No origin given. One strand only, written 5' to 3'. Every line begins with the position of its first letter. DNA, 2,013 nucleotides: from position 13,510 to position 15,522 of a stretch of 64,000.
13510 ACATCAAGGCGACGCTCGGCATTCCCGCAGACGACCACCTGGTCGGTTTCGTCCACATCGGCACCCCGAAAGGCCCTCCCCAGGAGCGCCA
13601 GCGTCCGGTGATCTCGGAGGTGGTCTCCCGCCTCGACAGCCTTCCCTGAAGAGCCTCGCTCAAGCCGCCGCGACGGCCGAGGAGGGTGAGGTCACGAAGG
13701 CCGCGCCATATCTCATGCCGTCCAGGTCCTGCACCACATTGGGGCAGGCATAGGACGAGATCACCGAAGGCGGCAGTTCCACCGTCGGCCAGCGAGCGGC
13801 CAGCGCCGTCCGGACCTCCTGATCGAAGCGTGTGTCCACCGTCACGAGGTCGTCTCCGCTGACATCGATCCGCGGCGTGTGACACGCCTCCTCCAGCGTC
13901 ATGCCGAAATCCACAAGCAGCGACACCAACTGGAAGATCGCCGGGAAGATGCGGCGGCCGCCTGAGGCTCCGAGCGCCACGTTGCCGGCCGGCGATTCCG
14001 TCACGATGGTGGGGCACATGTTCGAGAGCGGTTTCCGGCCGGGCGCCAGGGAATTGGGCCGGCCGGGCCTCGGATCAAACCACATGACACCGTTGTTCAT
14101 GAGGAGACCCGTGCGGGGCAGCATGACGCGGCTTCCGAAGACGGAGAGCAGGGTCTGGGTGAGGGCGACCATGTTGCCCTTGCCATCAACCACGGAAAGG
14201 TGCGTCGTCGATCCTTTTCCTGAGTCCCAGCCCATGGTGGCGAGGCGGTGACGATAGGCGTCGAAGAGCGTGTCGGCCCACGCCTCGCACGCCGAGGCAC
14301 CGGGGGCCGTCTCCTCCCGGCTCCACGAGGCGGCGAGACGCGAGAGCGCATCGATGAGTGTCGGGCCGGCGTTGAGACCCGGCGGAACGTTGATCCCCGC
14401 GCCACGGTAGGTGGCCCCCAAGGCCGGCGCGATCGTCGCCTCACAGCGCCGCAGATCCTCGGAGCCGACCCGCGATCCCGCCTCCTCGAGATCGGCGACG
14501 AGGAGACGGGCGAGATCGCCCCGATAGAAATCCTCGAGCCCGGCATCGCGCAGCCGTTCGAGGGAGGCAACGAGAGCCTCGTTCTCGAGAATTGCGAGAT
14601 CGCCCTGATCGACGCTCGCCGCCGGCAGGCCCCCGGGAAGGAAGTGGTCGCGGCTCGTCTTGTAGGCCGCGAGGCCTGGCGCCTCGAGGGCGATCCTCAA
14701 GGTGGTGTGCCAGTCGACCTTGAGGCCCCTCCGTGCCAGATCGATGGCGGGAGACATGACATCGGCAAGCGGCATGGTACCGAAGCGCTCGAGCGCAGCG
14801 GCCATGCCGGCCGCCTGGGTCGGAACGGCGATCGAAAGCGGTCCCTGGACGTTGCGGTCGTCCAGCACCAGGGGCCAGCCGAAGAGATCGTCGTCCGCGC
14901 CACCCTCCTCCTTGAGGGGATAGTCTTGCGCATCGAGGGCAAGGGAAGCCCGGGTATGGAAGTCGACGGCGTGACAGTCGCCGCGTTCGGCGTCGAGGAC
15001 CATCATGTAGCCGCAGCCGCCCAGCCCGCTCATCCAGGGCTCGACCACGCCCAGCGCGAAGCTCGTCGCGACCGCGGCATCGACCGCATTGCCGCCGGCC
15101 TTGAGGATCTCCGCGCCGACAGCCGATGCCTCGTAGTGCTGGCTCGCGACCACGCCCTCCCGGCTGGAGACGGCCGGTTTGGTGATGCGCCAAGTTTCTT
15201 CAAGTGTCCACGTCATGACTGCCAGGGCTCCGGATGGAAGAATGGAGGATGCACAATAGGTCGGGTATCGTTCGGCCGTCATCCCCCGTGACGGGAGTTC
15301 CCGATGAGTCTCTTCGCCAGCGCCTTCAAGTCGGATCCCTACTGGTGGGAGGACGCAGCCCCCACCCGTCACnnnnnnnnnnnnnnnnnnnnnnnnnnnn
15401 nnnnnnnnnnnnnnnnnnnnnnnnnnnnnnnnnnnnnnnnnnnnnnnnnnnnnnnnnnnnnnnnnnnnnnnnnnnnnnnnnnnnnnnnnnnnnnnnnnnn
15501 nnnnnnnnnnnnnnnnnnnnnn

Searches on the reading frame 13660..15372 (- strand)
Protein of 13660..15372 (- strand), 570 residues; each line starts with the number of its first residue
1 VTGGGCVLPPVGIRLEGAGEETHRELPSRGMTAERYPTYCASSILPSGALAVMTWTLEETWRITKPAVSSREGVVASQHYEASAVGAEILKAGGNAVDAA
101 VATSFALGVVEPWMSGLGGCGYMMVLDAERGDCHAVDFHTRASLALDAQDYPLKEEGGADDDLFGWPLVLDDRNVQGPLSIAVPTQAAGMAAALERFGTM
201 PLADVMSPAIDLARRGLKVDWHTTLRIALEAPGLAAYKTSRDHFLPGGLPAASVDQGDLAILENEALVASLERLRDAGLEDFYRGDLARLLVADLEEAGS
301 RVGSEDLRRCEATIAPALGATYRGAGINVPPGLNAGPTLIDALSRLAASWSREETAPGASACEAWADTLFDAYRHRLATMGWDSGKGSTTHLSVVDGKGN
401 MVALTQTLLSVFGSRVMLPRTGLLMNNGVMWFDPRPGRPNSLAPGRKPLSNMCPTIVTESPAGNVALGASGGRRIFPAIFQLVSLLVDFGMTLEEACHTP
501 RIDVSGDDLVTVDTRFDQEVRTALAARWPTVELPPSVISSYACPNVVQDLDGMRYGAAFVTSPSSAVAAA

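Call 61: search_protein_families(library=pfam, proteins=[window:13660-15372:-], max_evalue=0.00001)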
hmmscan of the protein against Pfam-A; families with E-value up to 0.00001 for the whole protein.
window:13660-15372:- (570 aa): 1 family
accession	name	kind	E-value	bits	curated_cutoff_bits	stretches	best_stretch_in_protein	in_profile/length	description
PF01019.26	G_glu_transpept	-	2.6e-93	314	27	2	88-375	2-271/512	Gamma-glutamyltranspeptidase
